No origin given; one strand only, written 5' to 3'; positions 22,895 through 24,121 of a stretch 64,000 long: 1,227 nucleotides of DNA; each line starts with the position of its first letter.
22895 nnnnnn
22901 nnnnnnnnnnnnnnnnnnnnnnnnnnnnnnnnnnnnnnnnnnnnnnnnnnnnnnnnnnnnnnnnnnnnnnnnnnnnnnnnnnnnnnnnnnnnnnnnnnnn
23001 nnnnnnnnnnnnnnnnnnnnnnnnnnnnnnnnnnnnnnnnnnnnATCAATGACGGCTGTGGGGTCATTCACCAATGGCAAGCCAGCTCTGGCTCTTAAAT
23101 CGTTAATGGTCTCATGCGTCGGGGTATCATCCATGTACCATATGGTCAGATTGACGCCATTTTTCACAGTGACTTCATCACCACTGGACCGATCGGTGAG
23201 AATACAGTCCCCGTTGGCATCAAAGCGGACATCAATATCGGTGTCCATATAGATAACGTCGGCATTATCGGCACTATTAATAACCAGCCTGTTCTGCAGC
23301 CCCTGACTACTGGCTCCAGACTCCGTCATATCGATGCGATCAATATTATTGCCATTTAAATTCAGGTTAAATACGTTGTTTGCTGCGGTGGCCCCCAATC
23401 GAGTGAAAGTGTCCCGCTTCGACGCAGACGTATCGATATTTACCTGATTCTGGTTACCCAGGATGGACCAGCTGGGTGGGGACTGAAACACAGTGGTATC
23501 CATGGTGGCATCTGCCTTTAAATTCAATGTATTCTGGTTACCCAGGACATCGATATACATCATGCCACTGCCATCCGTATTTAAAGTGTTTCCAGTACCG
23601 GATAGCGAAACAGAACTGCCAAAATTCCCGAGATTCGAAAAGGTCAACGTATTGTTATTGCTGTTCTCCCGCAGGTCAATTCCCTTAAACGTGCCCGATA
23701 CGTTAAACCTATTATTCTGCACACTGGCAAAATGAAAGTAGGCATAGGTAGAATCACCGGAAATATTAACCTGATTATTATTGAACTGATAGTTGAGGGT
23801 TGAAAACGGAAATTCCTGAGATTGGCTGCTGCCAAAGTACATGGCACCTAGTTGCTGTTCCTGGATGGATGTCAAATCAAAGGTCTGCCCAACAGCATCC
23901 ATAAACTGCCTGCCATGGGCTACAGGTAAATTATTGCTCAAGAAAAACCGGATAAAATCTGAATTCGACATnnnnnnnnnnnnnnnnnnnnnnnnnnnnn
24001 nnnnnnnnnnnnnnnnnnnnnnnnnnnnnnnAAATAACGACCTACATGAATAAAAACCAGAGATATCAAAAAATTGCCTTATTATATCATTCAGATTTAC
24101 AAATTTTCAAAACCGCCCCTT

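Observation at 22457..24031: Collagen-like (G-X-T) triple-helix repeat protein with beta-helix-like N-domain, built on tandem DNA repeats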

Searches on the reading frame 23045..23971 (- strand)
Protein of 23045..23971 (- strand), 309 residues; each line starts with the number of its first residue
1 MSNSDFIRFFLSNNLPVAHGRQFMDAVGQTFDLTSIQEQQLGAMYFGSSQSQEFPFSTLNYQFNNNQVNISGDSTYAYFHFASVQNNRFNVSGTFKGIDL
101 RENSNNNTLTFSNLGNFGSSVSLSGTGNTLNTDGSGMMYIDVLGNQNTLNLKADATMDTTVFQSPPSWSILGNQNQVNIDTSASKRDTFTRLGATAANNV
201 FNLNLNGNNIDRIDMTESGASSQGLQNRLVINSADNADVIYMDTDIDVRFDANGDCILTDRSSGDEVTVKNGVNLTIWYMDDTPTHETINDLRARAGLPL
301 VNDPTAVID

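Call 10: find_homologous_proteins(query=window:23045-23971:-)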
Query seq(309 aa) (309 aa): 1 proteins with E <= 0.001 among 1524 candidates.
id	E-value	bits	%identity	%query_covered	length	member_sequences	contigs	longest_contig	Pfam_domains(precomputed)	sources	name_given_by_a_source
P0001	4.8e-180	616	100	93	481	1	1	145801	PF01391.24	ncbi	-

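Call 12: find_encoding_contigs(protein=P0001, flank=10000, max_places=6)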
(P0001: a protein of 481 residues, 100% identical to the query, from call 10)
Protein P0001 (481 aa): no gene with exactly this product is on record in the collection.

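Call 14: list_cluster_members(proteins=[P0001])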
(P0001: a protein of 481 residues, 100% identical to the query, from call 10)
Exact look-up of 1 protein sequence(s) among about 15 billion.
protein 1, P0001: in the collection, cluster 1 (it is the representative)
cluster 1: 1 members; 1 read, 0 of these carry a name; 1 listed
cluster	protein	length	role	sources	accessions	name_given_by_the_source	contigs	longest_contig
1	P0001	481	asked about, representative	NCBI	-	-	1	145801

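Call 29: search_protein_representatives(protein=window:23045-23971:-)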
Query: 309 residues. Proteins with E-value up to 0.001 (for the whole library): 2; up to 1e-10: 1; up to 1e-30: 1. The best 2 are listed.
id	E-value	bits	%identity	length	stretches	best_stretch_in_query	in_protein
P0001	1.5e-180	615.5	100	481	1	24-309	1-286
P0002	9.6e-06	41.9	31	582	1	82-280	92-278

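Call 32: find_encoding_contigs(protein=P0002, flank=10000, max_places=6)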
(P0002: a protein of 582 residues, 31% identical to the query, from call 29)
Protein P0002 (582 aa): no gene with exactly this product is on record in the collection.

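Call 34: find_related_loci(query=window:23045-23971:-, collection=genome_contigs, flank=10000)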
Query window:23045-23971:- (309 aa) in genome_contigs; peptide patterns used: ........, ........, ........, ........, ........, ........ (x = any residue, [..] = any of these).
40 stretches matched a pattern, but none encodes a relative of the query by tblastn (E <= 1e-3).

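Call 39: find_homologous_proteins(query=A2, max_evalue=0.01)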
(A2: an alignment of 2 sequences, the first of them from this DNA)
Query A2 (2 sequences) (309 aa, profile of the alignment): 1 proteins with E <= 0.01 among 8000 candidates.
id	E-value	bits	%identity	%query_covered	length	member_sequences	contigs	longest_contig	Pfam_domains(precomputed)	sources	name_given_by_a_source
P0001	2.3e-146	505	100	93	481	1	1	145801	PF01391.24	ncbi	-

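Call 43: find_related_loci(query=A2, collection=viral_contigs, flank=5000)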
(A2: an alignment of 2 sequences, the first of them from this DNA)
Query A2 (309 aa) in viral_contigs; peptide patterns used: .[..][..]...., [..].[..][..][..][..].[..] (x = any residue, [..] = any of these).
600 stretches matched a pattern, but none encodes a relative of the query by tblastn (E <= 1e-3).

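Call 44: find_related_loci(query=window:23045-23971:-, collection=metagenome_contigs, flank=10000)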
Query window:23045-23971:- (309 aa) in metagenome_contigs; peptide patterns used: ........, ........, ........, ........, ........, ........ (x = any residue, [..] = any of these).
95 stretches matched a pattern, but none encodes a relative of the query by tblastn (E <= 1e-3).

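Call 50: predict_structure(alignment_id=A2)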
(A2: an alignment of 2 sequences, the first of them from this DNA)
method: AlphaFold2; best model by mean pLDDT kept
length: 309 residues; sequences in the alignment: 2
mean_pLDDT: 70.4   pTM: 0.74
mean pLDDT of the five models: 70.4, 69.4, 66.7, 65.7, 62.3
residues with pLDDT >= 90: 66; 70-90: 125; 50-70: 53; < 50: 65
segments of 3 or more residues with pLDDT < 50: 1-28, 35-62, 160-162, 304-309
pLDDT, mean of each block of 10 residues (from residue 1): 39 34 41 46 30 29 63 64 77 74 82 70 89 75 90 66 67 89 77 80 84 76 73 89 89 93 89 90 84 88 46
secondary structure, 60 per line:
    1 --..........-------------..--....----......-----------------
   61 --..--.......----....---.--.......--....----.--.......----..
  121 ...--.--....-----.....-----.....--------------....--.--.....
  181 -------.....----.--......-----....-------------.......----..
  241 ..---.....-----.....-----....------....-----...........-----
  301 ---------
elements in order: H3-12 E30-33 H38-43 E67-73 E78-81 E88-94 E97-100 E108-114 E119-123 E129-132 E138-142 E148-152 E167-170 E176-180 E188-192 E200-205 E211-214 E228-234 E239-242 E246-250 E256-260 E266-269 E276-279 E285-288 H289-295

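Call 61: fold_search(model_id=the predicted structure, library=viral)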
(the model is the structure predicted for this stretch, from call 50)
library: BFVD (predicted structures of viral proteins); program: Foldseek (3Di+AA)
matches with E <= 10: 218; with E <= 0.001: 0
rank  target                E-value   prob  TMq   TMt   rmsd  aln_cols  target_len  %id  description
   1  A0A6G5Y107            1.8e-01  0.25  0.19  0.20  13.9       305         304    9  (no name in the UniProt tables at hand)
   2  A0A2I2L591            4.5e-01  0.25  0.21  0.28  12.4       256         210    7  Protein with CAP domain, possible adenyl cyclase-associated protein [Orpheovirus IHUMI-LCC2]
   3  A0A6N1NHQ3            5.7e-01  0.21  0.27  0.18  14.2       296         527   10  Putative ORFan [Tupanvirus deep ocean]
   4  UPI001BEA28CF         5.7e-01  0.05  0.16  0.12  15.8       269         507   12  (no name look-up for this kind of identifier)
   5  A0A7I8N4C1            6.6e-01  0.06  0.20  0.16  14.7       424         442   11  (no name in the UniProt tables at hand)
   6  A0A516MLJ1            6.9e-01  0.12  0.23  0.14  15.6       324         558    8  (no name in the UniProt tables at hand)
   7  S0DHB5                6.9e-01  0.02  0.08  0.08  20.2       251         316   14  Uncharacterized protein [Cotesia sesamiae Kitale bracovirus]
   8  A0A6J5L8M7            8.0e-01  0.08  0.19  0.10  14.0       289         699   14  Uncharacterized protein [uncultured Caudovirales phage]
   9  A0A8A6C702            8.4e-01  0.23  0.08  0.14  18.4        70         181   17  (no name in the UniProt tables at hand)
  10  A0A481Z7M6            1.2e+00  0.07  0.20  0.26  17.2       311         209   12  Adenylate cyclase associated protein [Pithovirus LCPAC302]
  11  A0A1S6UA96            1.2e+00  0.13  0.07  0.03  13.4        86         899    8  Uncharacterized protein [Serratia phage BF]
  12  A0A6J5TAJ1            1.2e+00  0.06  0.19  0.20  17.0       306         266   14  Curlin associated [uncultured Caudovirales phage]
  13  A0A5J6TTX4            1.2e+00  0.01  0.08  0.04  22.8       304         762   11  Minor tail protein [Mycobacterium phage Tourach]
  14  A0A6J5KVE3            1.3e+00  0.06  0.23  0.09  19.3       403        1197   11  Major tropism determinant N-terminal domain-containing protein [uncultured Caudovirales phage]
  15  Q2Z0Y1                1.4e+00  0.15  0.20  0.19  11.4       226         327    8  Uncharacterized protein [Pseudomonas phage EL]
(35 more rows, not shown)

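Call 66: search_dna_similar(query=window:23045-23971:-, collection=phages, mode=protein, max_evalue=0.01, max_rows=10)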
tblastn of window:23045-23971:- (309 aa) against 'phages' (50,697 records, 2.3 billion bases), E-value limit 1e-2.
No match.

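Call 67: search_dna_similar(query=window:23045-23971:-, collection=plasmids, mode=protein, max_evalue=0.01, max_rows=10)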
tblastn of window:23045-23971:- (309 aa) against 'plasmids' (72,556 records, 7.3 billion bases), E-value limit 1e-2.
No match.

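Call 68: search_solved_structures(query=A2, max_evalue=10)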
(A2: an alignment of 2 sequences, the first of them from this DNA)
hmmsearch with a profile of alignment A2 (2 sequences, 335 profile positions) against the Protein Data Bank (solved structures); distinct sequences matched with E-value up to 10: 2.
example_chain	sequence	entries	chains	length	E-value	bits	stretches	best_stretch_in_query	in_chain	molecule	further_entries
2d9p_A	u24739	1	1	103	1.3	11.4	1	278-319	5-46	Polyadenylate-binding protein 3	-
3u54_A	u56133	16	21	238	2.7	10.3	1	254-282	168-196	Phosphoribosylaminoimidazole-succinocarboxamide synthase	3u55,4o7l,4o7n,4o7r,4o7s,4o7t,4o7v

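Call 69: search_protein_families(library=pfam, proteins=[P0002, window:23045-23971:-], max_evalue=10)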
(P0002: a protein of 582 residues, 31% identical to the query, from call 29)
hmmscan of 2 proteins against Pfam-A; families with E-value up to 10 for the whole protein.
P0002 (582 aa): 0 families

window:23045-23971:- (309 aa): 1 family
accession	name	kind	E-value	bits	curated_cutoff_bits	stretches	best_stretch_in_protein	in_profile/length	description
PF13953.12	PapC_C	-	0.039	14.2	27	1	117-156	14-53/66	PapC C-terminal domain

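Call 77: fold_search(model_id=the predicted structure, library=pdb)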
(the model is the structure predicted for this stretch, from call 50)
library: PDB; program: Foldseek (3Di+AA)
matches with E <= 10: 158; with E <= 0.001: 0
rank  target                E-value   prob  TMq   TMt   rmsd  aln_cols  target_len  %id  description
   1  7o9q_B                1.7e-01  0.54  0.34  0.34  10.5       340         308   11  Crystal structure of the Awp1 (adhesin-like wall protein 1) A-domain from Candida glabrata (released 2021-12-15)
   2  7kob                  2.6e-01  0.13  0.22  0.20  16.0       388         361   10  Crystal structure of antigen 43b from Escherichia coli CFT073 (released 2022-03-09)
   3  7o9q_A                3.1e-01  0.51  0.37  0.38  10.2       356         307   10  Crystal structure of the Awp1 (adhesin-like wall protein 1) A-domain from Candida glabrata (released 2021-12-15)
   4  8x2i                  3.6e-01  0.47  0.21  0.04   8.9       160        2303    9  Cryo-EM structure of the TcsL at pH 5.0 in its open conformation (released 2023-12-13)
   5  9cse                  4.6e-01  0.23  0.18  0.19  12.5       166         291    9  Crystal structure of Repeats-in-Toxin-like domain from Aeromonas hydrophila (released 2025-05-14)
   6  5t61_O                5.1e-01  0.30  0.26  0.30  11.8       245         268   11  TUNGSTEN-CONTAINING FORMYLMETHANOFURAN DEHYDROGENASE FROM METHANOTHERMOBACTER WOLFEII, TRICLINIC FORM AT 2.55 A (released 2016-10-19)
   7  7pog                  5.3e-01  0.66  0.24  0.04   8.2       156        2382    8  High-resolution structure of native toxin A from Clostridioides difficile (released 2021-12-08)
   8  6oq6_A                6.8e-01  0.15  0.16  0.15  14.6       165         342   10  Structure of the pore forming fragment of Clostridium difficile toxin B in complex with VHH 5D (released 2019-07-10)
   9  8jb5                  7.1e-01  0.33  0.21  0.04   8.9       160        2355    8  The cryo-EM structure of Paeniclostridium sordellii lethal toxin (TcsL) (released 2023-12-13)
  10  7ubx_B                8.7e-01  0.63  0.24  0.20   9.8       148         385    9  Structure of a pore forming fragment of Clostridium difficile toxin A in complex with VHH AA6 (released 2022-11-16)
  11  8rja_C                9.5e-01  0.25  0.28  0.32  10.7       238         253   10  Crystal structure of the F420-reducing formylmethanofuran dehydrogenase complex from the ethanotroph Candidatus Ethano (released 2024-10-02)
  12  2z8x                  9.5e-01  0.20  0.27  0.14  15.9       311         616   10  Crystal structure of extracellular lipase from Pseudomonas sp. MIS38 (released 2007-10-30)
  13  2zvd_A                1.0e+00  0.25  0.27  0.15  15.6       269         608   12  Crystal structure of Pseudomonas sp. MIS38 lipase in an open conformation (released 2009-11-10)
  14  7u1z_B                1.0e+00  0.20  0.20  0.05  13.1       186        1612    8  Crystal structure of the DRBD and CROPs of TcdA (released 2022-03-09)
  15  9ohc                  1.0e+00  0.20  0.20  0.03  11.5       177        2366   10  CryoEM structure of Toxin B (TcdB) from clostridioides difficile complexed with taurochenodeoxycholic acid (TCDCA) (released 2026-03-11)
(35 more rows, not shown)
